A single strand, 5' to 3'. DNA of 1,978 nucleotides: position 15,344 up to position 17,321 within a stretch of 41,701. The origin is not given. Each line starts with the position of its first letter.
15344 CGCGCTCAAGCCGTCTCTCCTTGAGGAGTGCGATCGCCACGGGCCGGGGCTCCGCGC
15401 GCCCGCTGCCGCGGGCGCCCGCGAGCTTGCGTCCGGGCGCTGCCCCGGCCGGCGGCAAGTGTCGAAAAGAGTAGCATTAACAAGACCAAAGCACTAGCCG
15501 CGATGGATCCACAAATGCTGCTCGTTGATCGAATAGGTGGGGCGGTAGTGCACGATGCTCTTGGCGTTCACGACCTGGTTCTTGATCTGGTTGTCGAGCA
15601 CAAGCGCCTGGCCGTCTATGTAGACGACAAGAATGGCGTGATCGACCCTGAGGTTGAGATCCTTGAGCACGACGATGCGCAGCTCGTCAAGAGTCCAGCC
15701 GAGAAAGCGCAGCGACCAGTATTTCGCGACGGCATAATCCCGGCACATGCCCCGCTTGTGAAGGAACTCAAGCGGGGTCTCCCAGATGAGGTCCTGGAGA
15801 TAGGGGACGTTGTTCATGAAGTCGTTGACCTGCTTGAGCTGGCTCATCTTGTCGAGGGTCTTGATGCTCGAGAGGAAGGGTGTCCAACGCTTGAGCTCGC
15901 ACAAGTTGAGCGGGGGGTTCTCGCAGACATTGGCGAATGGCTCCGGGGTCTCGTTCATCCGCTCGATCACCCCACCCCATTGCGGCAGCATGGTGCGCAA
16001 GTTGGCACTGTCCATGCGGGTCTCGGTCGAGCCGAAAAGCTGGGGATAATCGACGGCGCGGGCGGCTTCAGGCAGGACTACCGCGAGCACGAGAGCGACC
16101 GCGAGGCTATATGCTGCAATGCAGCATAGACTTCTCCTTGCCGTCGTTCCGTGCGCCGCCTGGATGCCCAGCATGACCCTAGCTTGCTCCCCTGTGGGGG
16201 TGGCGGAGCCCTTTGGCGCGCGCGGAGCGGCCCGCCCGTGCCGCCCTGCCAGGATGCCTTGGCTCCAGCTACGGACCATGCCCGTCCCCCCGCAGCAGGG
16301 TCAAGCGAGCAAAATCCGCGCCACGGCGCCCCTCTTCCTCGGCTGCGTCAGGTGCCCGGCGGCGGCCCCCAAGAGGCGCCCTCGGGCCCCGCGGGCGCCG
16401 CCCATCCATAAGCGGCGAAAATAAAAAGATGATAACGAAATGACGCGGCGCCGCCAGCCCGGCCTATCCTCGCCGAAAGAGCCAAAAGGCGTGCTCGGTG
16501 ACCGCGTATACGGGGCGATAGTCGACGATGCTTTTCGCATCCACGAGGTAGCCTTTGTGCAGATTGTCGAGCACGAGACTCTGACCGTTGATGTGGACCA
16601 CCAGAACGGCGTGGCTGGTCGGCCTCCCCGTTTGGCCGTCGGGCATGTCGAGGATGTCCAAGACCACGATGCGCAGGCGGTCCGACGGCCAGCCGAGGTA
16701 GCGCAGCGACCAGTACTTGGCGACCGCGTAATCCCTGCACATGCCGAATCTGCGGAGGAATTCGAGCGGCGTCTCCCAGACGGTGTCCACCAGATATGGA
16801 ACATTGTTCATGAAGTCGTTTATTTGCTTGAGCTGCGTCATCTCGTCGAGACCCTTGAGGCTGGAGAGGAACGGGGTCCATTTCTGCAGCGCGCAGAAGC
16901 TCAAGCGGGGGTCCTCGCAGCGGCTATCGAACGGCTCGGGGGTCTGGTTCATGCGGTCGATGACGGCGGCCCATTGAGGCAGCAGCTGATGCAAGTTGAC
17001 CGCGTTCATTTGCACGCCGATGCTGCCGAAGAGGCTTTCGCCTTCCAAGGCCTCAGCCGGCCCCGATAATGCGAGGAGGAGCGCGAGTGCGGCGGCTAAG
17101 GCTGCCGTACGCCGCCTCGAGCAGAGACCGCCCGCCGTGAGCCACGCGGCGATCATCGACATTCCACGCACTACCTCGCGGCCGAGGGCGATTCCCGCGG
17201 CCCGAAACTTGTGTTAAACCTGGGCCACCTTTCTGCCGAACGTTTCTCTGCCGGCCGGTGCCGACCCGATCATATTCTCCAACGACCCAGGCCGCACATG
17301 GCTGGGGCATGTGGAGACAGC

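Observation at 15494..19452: Two secreted BTLCP (LapG-family) proteases divergent from a Cache-PAS-dead-HD-GYP membrane receptor, fused onto an EPS operon: a candidate non-LapD proteolytic switch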

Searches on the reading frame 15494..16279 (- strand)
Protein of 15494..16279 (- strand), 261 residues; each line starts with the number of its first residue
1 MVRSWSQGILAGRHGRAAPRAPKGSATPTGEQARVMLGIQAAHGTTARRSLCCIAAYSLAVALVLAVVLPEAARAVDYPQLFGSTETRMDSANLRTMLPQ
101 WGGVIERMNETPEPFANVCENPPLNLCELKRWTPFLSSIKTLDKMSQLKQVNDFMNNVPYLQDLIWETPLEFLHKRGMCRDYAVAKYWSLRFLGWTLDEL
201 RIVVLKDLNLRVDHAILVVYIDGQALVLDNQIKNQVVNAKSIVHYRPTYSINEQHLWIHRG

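Call 3: search_protein_families(library=pfam, proteins=[window:15494-16279:-], max_evalue=0.01)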
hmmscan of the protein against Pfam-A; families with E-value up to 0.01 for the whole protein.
window:15494-16279:- (261 aa): 2 families
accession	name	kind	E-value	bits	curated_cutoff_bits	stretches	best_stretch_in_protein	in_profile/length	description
PF06035.17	Peptidase_C93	-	2.1e-11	44.3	27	1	110-258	6-155/162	Bacterial transglutaminase-like cysteine proteinase BTLCP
PF04473.18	DUF553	-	7.5e-05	22.7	20.5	1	164-232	48-115/140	Transglutaminase-like domain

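Call 7: search_protein_families(library=ncbifam, proteins=[window:15494-16279:-], max_evalue=0.001)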
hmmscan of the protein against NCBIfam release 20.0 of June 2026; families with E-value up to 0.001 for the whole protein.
window:15494-16279:- (261 aa): 1 family
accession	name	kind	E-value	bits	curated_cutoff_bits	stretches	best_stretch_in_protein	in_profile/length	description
NF045674.1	CystProtLapG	equivalog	1.8e-20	73.1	320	1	129-259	48-188/221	cysteine protease LapG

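Call 32: search_solved_structures(query=window:15494-16279:-, max_evalue=0.01, show_alignments=3)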
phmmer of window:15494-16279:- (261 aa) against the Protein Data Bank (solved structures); distinct sequences matched with E-value up to 0.01: 2.
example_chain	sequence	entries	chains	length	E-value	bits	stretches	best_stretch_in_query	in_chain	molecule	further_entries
4u65_E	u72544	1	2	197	1.2e-16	64.3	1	129-258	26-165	Putative cystine protease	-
4fgo_A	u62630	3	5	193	4.6e-14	55.8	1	131-259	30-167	Periplasmic protein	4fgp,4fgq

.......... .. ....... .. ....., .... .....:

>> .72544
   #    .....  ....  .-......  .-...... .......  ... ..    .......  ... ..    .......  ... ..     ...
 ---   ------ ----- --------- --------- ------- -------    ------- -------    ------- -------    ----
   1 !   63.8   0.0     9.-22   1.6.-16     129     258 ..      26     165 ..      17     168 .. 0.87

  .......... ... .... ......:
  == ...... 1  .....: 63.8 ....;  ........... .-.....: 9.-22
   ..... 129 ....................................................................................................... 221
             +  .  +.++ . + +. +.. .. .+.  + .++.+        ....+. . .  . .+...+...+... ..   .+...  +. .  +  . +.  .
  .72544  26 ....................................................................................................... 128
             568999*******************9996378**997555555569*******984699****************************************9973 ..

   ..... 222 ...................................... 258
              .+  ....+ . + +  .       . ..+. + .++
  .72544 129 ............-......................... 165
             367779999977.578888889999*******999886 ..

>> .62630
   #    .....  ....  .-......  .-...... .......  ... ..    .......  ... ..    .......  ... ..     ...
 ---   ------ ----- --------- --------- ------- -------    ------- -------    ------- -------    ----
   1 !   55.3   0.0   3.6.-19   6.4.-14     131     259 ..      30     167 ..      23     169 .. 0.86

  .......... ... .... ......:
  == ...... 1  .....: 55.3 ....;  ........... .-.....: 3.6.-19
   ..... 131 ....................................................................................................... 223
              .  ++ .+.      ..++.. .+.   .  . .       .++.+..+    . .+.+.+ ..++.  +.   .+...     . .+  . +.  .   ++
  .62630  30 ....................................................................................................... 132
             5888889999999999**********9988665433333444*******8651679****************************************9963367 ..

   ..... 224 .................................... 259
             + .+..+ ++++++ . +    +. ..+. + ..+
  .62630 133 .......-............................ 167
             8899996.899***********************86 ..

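Call 41: find_homologous_proteins(query=window:15494-16171:-, max_evalue=0.001)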
Query window:15494-16171:- (225 aa): 75 proteins with E <= 0.001 among 743 candidates.
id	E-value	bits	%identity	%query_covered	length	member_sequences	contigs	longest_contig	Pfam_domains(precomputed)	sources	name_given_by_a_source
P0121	4.4e-144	496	96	100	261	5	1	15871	PF06035.18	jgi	-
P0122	1.8e-138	478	93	100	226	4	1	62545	PF06035.18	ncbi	ncbi:MAG: transglutaminase-like cysteine peptidase [Alphaproteobacteria bacterium]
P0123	1.3e-136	472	91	100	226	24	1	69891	PF06035.18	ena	-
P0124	1.0e-128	446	95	91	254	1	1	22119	PF06035.18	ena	-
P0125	2.8e-119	415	80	100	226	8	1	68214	PF06035.18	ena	-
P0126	1.8e-79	285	65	83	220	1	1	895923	PF06035.18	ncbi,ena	-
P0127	1.5e-76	275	83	65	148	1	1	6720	-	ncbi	ncbi:MAG: hypothetical protein ACHQRJ_24645, partial [Alphaproteobacteria bacterium]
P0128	6.5e-74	266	58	100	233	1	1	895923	PF06035.18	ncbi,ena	-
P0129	7.0e-74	266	59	84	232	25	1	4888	PF06035.18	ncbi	ncbi:MAG: transglutaminase-like cysteine peptidase [Alphaproteobacteria bacterium]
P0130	9.3e-73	263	59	80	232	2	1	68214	PF06035.18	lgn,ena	-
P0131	1.0e-71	259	59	84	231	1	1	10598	PF06035.18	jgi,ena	-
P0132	7.7e-71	256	59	80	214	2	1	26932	PF06035.18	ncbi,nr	ncbi:MAG TPA: transglutaminase-like cysteine peptidase [Alphaproteobacteria bacterium]|nr:transgluta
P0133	1.2e-70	256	58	80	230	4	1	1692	PF06035.18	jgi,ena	-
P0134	4.6e-69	251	56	80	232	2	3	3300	PF06035.18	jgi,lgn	jgi:predicted transglutaminase-like cysteine proteinase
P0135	4.2e-68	247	57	81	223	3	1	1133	PF06035.18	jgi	-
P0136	1.5e-67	246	53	95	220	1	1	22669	PF06035.18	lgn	-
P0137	7.8e-64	234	53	96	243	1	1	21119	PF06035.18,PF04473.19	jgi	jgi:predicted transglutaminase-like cysteine proteinase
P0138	3.7e-62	228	52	93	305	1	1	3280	PF06035.18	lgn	-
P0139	3.2e-61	225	55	81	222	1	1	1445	PF06035.18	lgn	-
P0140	1.2e-60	223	53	80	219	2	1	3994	PF06035.18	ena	-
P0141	1.1e-58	217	54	85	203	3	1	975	PF06035.18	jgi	jgi:predicted transglutaminase-like cysteine proteinase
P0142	2.7e-55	206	52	81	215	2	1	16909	PF06035.18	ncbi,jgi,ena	jgi:predicted transglutaminase-like cysteine proteinase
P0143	2.0e-53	199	64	62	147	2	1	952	PF06035.18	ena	-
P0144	2.7e-51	192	51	81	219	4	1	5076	PF06035.18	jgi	jgi:predicted transglutaminase-like cysteine proteinase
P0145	6.0e-50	188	45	96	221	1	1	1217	PF06035.18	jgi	jgi:predicted transglutaminase-like cysteine proteinase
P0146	4.0e-49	185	50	81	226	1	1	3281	PF06035.18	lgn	-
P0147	1.9e-48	183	47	96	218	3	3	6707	PF06035.18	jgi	jgi:predicted transglutaminase-like cysteine proteinase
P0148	7.9e-48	181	46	90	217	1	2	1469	PF06035.18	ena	-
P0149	1.7e-47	180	46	84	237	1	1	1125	PF06035.18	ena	-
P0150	9.0e-47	178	48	90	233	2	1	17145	PF06035.18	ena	-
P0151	9.5e-47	178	47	80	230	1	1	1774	PF06035.18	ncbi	-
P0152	1.2e-46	177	44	96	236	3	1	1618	PF06035.18,PF04473.19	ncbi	-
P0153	1.4e-46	177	44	96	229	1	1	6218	PF06035.18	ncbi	-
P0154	1.8e-46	177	49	81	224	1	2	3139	PF06035.18,PF04473.19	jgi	jgi:predicted transglutaminase-like cysteine proteinase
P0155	5.4e-46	175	44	90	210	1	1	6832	PF06035.18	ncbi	ncbi:MAG: transglutaminase-like cysteine peptidase [Alphaproteobacteria bacterium]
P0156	6.3e-46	175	44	90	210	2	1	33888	PF06035.18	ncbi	-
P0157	1.2e-45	174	45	89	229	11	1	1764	PF06035.18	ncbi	-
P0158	1.4e-45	174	47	81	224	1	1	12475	PF06035.18,PF04473.19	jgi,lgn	-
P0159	1.5e-45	174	47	81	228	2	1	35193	PF06035.18,PF01841.26,PF04473.19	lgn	-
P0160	6.2e-45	172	45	95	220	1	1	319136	PF06035.18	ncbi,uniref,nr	ncbi:transglutaminase-like cysteine peptidase [Algihabitans albus]|uniref:transglutaminase-like cyst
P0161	1.9e-44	170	49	79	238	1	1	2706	PF06035.18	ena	-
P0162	3.4e-44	169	44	92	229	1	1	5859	PF06035.18,PF04473.19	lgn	-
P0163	6.2e-44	168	45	90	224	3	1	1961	PF06035.18,PF01841.26,PF04473.19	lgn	-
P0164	1.2e-43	167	57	59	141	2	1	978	PF06035.18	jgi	jgi:predicted transglutaminase-like cysteine proteinase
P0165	1.4e-43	167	47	85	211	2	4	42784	PF06035.18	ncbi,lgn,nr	ncbi:hypothetical protein AY599_21370 [Leptolyngbya valderiana BDU 20041]|nr:hypothetical protein AY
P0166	2.9e-43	166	44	84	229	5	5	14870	PF06035.18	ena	-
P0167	9.8e-43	164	44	94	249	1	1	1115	PF06035.18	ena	-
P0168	1.3e-42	164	44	84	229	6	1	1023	PF06035.18,PF04473.19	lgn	-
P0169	3.6e-42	163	45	86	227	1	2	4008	PF06035.18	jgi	jgi:predicted transglutaminase-like cysteine proteinase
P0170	6.0e-42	162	45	86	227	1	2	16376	PF06035.18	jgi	jgi:predicted transglutaminase-like cysteine proteinase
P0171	6.4e-42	162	45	86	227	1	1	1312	PF06035.18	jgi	jgi:predicted transglutaminase-like cysteine proteinase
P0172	7.2e-42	162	45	86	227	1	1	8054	PF06035.18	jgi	jgi:predicted transglutaminase-like cysteine proteinase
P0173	9.3e-42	161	45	86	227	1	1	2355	PF06035.18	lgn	-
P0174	9.9e-42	161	45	86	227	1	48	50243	PF06035.18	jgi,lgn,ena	jgi:predicted transglutaminase-like cysteine proteinase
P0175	1.0e-41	161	45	86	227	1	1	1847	PF06035.18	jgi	jgi:predicted transglutaminase-like cysteine proteinase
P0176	1.5e-41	161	44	86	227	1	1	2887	PF06035.18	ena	-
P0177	2.0e-41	160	44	86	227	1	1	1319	PF06035.18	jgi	jgi:predicted transglutaminase-like cysteine proteinase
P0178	2.5e-41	160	44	86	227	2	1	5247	PF06035.18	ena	-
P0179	2.9e-41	160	44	81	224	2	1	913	PF06035.18,PF04473.19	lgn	-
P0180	3.3e-41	160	44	86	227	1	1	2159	PF06035.18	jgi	jgi:predicted transglutaminase-like cysteine proteinase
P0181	3.9e-41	159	44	86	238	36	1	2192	PF06035.18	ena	-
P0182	4.0e-41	159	45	81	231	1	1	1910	PF06035.18,PF04473.19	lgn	-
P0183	1.7e-40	157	42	85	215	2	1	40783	PF06035.18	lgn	-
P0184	9.4e-40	155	40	92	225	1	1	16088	PF06035.18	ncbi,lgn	-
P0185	3.3e-38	150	45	89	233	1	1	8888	PF06035.18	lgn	-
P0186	6.1e-38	149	40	94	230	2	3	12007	PF06035.18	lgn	-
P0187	9.1e-38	148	44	86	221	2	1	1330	PF06035.18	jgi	jgi:predicted transglutaminase-like cysteine proteinase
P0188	1.6e-37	147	43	81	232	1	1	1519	PF06035.18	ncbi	-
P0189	7.0e-37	145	42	80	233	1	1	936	PF06035.18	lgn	-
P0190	7.2e-36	142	41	93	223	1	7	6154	PF06035.18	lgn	-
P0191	7.5e-35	139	46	69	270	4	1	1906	PF06035.18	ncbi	-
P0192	2.9e-34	137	40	81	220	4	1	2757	PF06035.18,PF04473.19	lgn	-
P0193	4.2e-33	133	56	53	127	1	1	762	PF06035.18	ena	-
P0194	1.0e-27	115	39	83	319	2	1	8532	PF06035.18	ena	-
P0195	5.9e-25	106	37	90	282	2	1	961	PF06035.18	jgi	-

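Call 65: find_encoding_contigs(protein=P0160, flank=10000, max_places=2)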
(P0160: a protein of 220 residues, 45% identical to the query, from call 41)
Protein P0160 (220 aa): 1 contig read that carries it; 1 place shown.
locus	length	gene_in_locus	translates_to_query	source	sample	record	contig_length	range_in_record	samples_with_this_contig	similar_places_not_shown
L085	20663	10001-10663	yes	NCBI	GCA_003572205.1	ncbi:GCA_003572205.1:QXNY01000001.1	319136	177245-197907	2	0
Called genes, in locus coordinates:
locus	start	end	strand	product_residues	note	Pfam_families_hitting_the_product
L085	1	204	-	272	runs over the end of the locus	PF03807:F420_oxidored, PF14748:P5CR_dimer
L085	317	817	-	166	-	PF10722:YbjN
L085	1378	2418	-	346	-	PF03773:ArsP_1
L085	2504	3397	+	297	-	PF00126:HTH_1, PF03466:LysR_substrate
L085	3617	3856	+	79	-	-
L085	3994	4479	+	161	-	PF06319:MmcB-like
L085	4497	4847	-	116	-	PF04191:PEMT (weak)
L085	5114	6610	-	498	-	PF00294:PfkB, PF01467:CTP_transf_like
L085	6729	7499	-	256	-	PF00149:Metallophos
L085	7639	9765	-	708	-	PF08448:PAS_4, PF13487:HD_5, PF01966:HD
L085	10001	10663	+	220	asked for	PF06035:Peptidase_C93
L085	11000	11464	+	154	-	PF09361:Phasin_2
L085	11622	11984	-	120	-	PF00072:Response_reg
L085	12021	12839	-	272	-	PF13717:Zn_ribbon_4, PF13719:Zn_ribbon_5, PF11906:DUF3426 (weak)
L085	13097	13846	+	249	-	PF13481:AAA_25 (faint), PF00005:ABC_tran, PF13304:AAA_21 (faint)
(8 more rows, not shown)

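Call 66: find_encoding_contigs(protein=P0174, flank=8000, max_places=2)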
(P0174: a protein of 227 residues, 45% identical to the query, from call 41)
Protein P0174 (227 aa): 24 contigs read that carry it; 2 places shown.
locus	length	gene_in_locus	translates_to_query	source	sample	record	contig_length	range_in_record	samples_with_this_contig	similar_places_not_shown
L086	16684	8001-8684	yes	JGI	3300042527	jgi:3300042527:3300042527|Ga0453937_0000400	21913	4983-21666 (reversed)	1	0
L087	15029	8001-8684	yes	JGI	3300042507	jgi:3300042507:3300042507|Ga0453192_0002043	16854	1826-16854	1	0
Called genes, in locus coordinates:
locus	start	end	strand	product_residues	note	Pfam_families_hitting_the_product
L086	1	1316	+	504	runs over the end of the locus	PF24473:CON_HrpB, PF08482:HrpB_C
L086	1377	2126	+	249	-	-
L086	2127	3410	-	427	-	PF25973:BSH_CzcB (faint), PF25994:HH_AprE, PF26002:Beta-barrel_AprE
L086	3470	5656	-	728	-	PF00664:ABC_membrane, PF00005:ABC_tran, PF13191:AAA_16 (weak), PF13304:AAA_21 (faint)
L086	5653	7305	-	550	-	PF00664:ABC_membrane, PF00005:ABC_tran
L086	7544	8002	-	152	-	-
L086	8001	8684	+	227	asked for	PF06035:Peptidase_C93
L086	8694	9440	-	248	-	PF00106:adh_short, PF08659:KR, PF13561:adh_short_C2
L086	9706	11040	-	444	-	-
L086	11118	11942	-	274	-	PF00994:MoCF_biosynth, PF24102:FLAD1_M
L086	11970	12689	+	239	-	PF03692:CxxCxxCC (weak)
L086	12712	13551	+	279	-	PF00557:Peptidase_M24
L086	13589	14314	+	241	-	PF04002:RadC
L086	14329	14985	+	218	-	PF02979:NHase_alpha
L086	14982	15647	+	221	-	PF21006:NHase_beta_N, PF02211:NHase_beta_C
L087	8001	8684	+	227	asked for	PF06035:Peptidase_C93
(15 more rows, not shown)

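Call 67: find_encoding_contigs(protein=P0183, flank=8000, max_places=2)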
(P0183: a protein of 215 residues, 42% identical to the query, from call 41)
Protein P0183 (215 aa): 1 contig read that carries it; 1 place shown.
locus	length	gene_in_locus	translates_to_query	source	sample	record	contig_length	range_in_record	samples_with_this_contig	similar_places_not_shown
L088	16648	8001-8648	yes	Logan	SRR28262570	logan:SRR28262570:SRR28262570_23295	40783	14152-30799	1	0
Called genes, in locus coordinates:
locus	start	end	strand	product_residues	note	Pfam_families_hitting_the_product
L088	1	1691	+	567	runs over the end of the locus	PF01565:FAD_binding_4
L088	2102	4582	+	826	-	PF08448:PAS_4 (weak), PF00990:GGDEF, PF00563:EAL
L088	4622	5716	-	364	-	-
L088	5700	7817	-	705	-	PF08448:PAS_4, PF13487:HD_5, PF01966:HD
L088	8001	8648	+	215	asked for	PF06035:Peptidase_C93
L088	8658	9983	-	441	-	PF25917:BSH_RND (faint), PF25984:BSH_YknX (weak), PF25994:HH_AprE, PF19220:Rod_CreS, PF26002:Beta-barrel_AprE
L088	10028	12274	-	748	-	PF03412:Peptidase_C39 (weak), PF00664:ABC_membrane, PF00005:ABC_tran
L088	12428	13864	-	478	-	PF02321:OEP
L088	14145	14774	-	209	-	-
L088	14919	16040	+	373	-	PF08238:Sel1, PF13365:Trypsin_2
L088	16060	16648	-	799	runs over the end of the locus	PF03176:MMPL, PF00873:ACR_tran (faint), PF02460:Patched (weak), PF12349:Sterol-sensing (weak), PF03176:MMPL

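Call 79: predict_structure(alignment_id=A3)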
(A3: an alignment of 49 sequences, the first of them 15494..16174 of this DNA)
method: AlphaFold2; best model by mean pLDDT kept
length: 226 residues; sequences in the alignment: 49
mean_pLDDT: 79.6   pTM: 0.75
mean pLDDT of the five models: 79.6, 79.3, 78.0, 77.0, 76.3
residues with pLDDT >= 90: 95; 70-90: 60; 50-70: 62; < 50: 9
segments of 3 or more residues with pLDDT < 50: 126-129
pLDDT, mean of each block of 10 residues (from residue 1): 55 52 60 58 86 84 85 81 67 80 96 94 61 54 71 95 95 91 95 91 96 94 93
secondary structure, 60 per line:
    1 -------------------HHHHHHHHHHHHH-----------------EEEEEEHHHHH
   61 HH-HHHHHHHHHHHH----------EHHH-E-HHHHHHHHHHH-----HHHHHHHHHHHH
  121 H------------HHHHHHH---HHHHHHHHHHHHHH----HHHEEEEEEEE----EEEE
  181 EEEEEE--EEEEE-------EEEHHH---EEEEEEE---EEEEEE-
elements in order: H20-32 E50-55 H56-62 H64-75 H93-103 H109-121 H134-140 H144-157 E165-172 E177-186 E189-193 E201-203 E210-216 E220-225

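Call 82: fold_search(model_id=the predicted structure, library=pdb)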
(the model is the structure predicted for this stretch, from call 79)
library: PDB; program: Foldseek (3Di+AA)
matches with E <= 10: 444; with E <= 0.001: 9
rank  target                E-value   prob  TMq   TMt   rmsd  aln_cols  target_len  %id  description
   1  4fgq_B                1.0e-10  1.00  0.54  0.65   2.1       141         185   30  Legionella pneumophila LapG (released 2012-06-20)
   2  4u65_E                1.0e-10  1.00  0.50  0.62   7.7       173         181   32  Structure of the periplasmic output domain of the Legionella pneumophila LapD ortholog CdgS9 in complex with Pseudomon (released 2014-08-13)
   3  4fgo                  2.2e-10  1.00  0.54  0.66   2.1       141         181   30  Legionella pneumophila LapG (calcium-bound) (released 2012-06-20)
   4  4fgq_A                2.4e-10  1.00  0.54  0.67   2.1       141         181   30  Legionella pneumophila LapG (released 2012-06-20)
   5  4fgp_A                4.3e-10  1.00  0.54  0.65   2.1       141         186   30  Legionella pneumophila LapG (EGTA-treated) (released 2012-06-20)
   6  4fgp_B                6.5e-10  1.00  0.55  0.66   2.2       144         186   29  Legionella pneumophila LapG (EGTA-treated) (released 2012-06-20)
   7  3isr_C                5.7e-05  1.00  0.38  0.31  13.6       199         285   14  The Crystal Structure of a Putative Cysteine Protease from Cytophaga hutchinsonii to 1.9A (released 2009-09-08)
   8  3isr_A                6.8e-05  1.00  0.37  0.30  13.3       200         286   16  The Crystal Structure of a Putative Cysteine Protease from Cytophaga hutchinsonii to 1.9A (released 2009-09-08)
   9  3isr_B                2.0e-04  1.00  0.37  0.30  10.3       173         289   16  The Crystal Structure of a Putative Cysteine Protease from Cytophaga hutchinsonii to 1.9A (released 2009-09-08)
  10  2pfr_A                3.4e-03  1.00  0.36  0.29   4.6       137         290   17  Human N-acetyltransferase 2 (released 2007-05-15)
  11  2pfr_B                4.5e-03  1.00  0.36  0.29   4.7       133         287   16  Human N-acetyltransferase 2 (released 2007-05-15)
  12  2pqt                  7.2e-03  1.00  0.35  0.28   4.8       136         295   15  Human N-acetyltransferase 1 (released 2007-05-15)
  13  2ija                  7.6e-03  1.00  0.36  0.29   4.7       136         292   17  Human N-acetyltransferase 1 F125S mutant (released 2006-11-28)
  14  8p1p_B                1.5e-02  0.20  0.15  0.09  23.4       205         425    9  USP28 in complex with AZ1 (released 2024-05-22)
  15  7pjo_AAA              2.3e-02  0.97  0.28  0.30   8.1       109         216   16  Crystal form 3 of CPR-C4: a cysteine protease from the Candidate Phyla Radiation (released 2022-07-06)
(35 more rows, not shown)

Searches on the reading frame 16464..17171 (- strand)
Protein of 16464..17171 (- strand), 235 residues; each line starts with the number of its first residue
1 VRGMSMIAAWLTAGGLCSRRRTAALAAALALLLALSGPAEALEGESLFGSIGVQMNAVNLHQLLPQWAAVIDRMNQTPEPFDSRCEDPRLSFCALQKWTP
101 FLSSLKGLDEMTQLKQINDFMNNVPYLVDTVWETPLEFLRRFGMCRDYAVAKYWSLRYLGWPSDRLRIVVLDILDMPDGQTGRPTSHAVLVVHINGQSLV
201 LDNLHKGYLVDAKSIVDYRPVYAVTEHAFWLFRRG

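Call 3: search_protein_families(library=pfam, proteins=[window:16464-17171:-], max_evalue=0.01)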
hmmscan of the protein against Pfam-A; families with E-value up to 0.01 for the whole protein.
window:16464-17171:- (235 aa): 2 families
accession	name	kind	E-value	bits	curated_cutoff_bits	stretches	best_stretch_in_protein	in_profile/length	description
PF06035.17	Peptidase_C93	-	1.2e-08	35.3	27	1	115-209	51-133/162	Bacterial transglutaminase-like cysteine proteinase BTLCP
PF04473.18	DUF553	-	0.00051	20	20.5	1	129-203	47-113/140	Transglutaminase-like domain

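Call 7: search_protein_families(library=ncbifam, proteins=[window:16464-17171:-], max_evalue=0.001)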
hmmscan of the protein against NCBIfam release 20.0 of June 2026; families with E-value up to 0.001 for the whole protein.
window:16464-17171:- (235 aa): 1 family
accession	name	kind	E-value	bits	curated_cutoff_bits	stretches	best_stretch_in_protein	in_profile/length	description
NF045674.1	CystProtLapG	equivalog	8.6e-18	64.3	320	1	95-232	48-188/221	cysteine protease LapG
